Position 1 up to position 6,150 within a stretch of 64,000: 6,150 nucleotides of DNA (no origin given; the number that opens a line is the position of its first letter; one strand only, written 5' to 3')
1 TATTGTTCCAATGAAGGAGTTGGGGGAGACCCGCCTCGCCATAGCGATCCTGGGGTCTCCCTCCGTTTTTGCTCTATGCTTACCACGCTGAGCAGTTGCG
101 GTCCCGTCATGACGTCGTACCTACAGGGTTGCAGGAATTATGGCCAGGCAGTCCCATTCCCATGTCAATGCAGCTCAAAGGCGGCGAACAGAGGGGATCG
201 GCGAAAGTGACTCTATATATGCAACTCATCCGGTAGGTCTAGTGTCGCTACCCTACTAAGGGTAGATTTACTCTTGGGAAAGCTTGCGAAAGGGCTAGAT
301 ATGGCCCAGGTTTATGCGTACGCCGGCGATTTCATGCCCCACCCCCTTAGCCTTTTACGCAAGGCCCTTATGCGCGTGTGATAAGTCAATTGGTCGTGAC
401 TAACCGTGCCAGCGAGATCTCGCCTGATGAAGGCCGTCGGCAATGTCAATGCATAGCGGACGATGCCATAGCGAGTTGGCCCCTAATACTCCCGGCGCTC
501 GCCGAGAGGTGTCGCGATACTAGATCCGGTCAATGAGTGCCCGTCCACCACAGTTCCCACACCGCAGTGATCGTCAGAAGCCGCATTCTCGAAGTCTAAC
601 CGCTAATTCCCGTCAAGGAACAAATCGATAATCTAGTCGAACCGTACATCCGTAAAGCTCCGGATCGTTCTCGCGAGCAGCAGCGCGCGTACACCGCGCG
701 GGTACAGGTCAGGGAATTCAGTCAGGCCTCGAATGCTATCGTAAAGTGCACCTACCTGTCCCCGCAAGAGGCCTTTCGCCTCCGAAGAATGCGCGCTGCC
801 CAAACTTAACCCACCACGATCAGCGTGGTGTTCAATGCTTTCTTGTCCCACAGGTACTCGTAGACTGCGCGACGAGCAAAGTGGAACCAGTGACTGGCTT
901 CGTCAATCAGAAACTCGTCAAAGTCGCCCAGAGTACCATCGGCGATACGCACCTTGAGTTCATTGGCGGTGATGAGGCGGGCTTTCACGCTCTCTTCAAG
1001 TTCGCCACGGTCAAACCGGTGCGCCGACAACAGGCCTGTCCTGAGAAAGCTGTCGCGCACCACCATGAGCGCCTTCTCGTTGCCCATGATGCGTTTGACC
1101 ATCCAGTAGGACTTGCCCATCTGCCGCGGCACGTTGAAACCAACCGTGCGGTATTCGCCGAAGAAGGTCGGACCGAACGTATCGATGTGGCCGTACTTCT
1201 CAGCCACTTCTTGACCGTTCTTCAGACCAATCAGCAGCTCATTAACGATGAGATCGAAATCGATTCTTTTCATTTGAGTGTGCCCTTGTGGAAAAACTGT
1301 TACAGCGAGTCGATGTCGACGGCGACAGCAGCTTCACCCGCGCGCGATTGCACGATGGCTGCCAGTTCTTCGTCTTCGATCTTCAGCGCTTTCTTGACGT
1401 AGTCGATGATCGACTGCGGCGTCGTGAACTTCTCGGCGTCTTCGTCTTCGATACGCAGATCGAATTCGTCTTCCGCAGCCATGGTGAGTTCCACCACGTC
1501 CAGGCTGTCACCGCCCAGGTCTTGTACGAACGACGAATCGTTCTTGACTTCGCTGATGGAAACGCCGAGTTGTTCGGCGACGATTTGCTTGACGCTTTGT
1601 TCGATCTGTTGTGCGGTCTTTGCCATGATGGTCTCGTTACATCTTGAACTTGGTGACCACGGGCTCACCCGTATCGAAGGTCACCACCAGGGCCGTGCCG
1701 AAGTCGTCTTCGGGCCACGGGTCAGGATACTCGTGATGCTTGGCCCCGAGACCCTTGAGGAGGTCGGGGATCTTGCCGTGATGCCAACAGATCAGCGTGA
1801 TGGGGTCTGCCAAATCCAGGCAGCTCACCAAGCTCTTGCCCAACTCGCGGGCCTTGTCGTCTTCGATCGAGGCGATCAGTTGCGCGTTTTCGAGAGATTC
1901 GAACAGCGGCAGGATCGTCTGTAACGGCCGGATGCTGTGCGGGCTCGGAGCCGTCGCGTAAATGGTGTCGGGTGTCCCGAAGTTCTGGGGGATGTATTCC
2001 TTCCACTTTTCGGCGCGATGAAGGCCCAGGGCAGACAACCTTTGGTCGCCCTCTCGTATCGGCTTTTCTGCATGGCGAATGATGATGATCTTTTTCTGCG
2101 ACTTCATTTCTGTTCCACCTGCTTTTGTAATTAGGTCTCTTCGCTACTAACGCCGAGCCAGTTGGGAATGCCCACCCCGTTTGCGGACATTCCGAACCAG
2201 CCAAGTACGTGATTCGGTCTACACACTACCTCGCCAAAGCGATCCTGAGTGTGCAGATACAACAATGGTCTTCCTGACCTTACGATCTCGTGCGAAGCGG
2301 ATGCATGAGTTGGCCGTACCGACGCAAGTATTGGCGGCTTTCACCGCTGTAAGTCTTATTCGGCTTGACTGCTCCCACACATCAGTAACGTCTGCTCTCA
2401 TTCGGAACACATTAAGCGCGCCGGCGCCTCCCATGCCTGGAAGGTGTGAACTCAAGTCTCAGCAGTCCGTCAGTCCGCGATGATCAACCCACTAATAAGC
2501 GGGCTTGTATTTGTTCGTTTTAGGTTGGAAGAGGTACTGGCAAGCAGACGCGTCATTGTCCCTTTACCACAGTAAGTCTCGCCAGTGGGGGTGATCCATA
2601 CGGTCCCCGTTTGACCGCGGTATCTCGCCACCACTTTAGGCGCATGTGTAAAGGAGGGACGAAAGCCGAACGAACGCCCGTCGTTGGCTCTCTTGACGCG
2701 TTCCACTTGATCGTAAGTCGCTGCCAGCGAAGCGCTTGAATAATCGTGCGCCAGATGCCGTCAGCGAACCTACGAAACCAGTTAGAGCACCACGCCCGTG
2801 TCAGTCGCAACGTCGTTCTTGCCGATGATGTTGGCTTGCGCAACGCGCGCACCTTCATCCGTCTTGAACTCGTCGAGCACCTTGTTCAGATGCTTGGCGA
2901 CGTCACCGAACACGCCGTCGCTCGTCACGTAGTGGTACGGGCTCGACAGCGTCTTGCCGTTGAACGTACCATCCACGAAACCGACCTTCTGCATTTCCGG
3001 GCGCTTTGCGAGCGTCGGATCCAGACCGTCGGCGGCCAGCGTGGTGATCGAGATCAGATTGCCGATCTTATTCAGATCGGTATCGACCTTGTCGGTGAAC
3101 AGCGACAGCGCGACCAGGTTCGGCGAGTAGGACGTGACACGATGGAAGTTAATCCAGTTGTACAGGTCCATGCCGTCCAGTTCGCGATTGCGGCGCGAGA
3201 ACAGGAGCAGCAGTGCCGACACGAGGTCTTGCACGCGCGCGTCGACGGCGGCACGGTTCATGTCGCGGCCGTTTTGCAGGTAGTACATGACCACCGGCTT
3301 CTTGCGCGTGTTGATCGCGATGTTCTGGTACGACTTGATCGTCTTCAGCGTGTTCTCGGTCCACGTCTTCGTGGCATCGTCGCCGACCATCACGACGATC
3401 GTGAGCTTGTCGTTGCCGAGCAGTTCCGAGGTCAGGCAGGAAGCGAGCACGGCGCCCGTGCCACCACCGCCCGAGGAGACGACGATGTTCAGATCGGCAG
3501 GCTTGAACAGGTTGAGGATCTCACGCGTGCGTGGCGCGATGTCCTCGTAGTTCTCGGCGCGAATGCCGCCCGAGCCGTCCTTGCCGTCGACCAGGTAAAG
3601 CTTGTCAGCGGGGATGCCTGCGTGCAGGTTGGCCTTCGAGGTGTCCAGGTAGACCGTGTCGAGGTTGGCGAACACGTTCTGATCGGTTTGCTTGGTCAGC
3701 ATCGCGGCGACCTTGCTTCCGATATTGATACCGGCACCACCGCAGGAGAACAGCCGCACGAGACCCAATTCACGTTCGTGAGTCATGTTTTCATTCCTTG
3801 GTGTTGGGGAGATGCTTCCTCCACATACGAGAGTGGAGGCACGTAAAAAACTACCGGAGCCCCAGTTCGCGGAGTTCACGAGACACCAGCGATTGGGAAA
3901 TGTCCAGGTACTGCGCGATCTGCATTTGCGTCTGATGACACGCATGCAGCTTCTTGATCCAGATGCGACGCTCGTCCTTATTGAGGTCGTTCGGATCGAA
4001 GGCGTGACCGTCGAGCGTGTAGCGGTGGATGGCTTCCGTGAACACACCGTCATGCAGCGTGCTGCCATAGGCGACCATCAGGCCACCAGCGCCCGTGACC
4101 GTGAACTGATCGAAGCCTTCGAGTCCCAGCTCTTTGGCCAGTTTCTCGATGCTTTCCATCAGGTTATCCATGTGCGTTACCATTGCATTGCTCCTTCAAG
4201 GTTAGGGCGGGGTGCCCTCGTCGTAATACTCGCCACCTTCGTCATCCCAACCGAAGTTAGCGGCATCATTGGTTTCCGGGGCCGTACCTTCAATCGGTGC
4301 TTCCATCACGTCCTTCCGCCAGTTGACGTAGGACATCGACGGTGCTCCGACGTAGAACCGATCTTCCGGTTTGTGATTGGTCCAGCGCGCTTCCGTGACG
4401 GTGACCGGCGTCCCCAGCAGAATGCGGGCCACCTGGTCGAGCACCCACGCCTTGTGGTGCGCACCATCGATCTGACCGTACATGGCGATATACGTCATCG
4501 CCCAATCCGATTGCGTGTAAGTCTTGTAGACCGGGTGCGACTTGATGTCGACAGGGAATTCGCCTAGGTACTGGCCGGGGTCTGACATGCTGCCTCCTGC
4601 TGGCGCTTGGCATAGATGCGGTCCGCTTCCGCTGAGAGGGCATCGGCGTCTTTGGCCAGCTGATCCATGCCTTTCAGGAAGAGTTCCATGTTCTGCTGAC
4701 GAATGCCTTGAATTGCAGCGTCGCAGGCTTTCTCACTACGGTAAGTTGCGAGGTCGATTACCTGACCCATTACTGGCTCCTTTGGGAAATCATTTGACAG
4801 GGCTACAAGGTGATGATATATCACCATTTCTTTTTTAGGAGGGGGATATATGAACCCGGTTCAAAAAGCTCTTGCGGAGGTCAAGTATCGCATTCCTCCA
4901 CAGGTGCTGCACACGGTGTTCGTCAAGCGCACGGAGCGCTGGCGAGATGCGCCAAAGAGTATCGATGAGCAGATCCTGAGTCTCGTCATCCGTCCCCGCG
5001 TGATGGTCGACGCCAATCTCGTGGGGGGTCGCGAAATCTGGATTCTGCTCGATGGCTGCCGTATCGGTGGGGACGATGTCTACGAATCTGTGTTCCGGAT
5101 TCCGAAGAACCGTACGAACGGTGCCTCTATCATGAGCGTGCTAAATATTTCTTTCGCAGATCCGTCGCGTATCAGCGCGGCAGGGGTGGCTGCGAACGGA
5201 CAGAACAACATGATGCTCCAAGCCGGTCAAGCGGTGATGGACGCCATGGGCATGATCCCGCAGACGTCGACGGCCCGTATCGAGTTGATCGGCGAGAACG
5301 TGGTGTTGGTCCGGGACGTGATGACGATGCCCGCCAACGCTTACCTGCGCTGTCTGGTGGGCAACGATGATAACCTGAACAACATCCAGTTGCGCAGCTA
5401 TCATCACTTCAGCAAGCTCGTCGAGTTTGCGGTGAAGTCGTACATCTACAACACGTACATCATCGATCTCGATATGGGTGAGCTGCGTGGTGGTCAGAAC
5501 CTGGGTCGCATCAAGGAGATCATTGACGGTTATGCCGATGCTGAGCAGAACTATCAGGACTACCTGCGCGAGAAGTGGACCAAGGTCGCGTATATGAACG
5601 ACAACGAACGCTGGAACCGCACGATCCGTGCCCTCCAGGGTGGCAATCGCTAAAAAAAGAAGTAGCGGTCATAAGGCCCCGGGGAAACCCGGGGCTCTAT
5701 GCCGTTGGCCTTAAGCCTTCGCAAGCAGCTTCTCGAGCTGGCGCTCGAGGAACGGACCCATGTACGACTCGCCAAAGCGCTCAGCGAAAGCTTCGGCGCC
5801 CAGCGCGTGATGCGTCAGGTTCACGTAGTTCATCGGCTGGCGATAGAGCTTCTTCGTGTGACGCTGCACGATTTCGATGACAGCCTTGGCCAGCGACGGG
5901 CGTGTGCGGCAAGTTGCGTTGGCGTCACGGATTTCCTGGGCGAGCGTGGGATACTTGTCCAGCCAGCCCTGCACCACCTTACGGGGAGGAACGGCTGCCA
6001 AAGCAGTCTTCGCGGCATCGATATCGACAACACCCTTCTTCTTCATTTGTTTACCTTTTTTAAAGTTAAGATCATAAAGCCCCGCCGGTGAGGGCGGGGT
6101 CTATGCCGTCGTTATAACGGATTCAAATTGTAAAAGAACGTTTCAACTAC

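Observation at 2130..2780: Second ~650-nt structured tract directly downstream of phuZ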

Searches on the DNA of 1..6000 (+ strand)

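Call 4: search_rna_families(source=window, start=1, end=6000, threshold=evalue, max_evalue=1, show_alignments=3)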
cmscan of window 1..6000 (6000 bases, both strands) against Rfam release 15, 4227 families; matches with E-value up to 1: 1.
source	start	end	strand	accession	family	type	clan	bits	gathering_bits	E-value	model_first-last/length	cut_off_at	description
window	5638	5707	+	RF02353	BjrC68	Gene; sRNA;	-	18.3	39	0.35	1-82/82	no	Bradyrhizobiaceae sRNA BjrC68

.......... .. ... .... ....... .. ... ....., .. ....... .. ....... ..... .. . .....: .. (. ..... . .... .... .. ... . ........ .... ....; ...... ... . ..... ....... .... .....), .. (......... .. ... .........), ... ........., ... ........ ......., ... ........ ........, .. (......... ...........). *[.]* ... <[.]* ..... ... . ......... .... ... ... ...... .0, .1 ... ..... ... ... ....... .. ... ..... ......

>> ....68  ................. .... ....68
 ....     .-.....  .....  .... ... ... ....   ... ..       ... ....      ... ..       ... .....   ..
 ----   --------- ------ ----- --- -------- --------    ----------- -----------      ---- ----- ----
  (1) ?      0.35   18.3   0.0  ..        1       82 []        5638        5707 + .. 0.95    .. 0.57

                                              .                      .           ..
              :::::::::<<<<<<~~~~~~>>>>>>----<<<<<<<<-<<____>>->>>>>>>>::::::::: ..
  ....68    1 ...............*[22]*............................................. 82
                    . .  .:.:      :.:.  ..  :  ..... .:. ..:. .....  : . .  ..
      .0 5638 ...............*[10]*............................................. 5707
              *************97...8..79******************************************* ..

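Call 5: search_dna_similar(query=window:2108-2781:+, collection=phages, mode=distant)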
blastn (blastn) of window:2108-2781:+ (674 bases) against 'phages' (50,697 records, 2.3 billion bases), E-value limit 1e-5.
No match.

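Call 27: search_rna_families(source=L003, start=6800, end=7900, threshold=evalue, max_evalue=1)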
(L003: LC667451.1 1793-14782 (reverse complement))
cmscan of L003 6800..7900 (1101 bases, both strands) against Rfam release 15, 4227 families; matches with E-value up to 1: 1.
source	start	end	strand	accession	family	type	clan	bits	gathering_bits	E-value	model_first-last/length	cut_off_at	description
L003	7644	7686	+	RF03960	mir-6644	Gene; miRNA;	-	24.8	82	0.013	12-54/67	no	mir-6644 microRNA precursor family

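Call 85: search_rna_families(source=window, start=2090, end=2830, threshold=evalue, max_evalue=10)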
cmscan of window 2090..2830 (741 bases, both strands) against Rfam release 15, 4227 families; matches with E-value up to 10: 3.
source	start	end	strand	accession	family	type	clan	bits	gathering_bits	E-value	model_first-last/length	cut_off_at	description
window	2610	2644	-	RF02803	PyrR205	Gene; snRNA; snoRNA; HACA-box;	-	13.3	35.6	6.1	1-61/61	no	Pyrobaculum sRNA 205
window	2821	2830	+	RF01152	sR1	Gene; snRNA; snoRNA; CD-box;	-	11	45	3.8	1-10/57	3'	Small nucleolar RNA sR1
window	2821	2830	+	RF01126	sR41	Gene; snRNA; snoRNA; CD-box;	-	11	54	6.8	1-10/53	3'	Small nucleolar RNA sR41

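Call 86: search_rna_families(source=L014, start=6960, end=8900, threshold=evalue, max_evalue=10)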
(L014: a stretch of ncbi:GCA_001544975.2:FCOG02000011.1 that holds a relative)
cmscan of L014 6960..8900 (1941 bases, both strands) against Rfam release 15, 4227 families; matches with E-value up to 10: 2.
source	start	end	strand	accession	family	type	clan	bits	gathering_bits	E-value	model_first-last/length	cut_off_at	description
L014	7166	7201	+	RF02224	sX5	Gene; sRNA;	-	21.3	50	0.08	1-49/49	no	Xanthomonadaceae sRNA sX5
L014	8154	8214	+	RF01134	sR30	Gene; snRNA; snoRNA; CD-box;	-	11.9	38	7.1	1-57/57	no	Small nucleolar RNA sR30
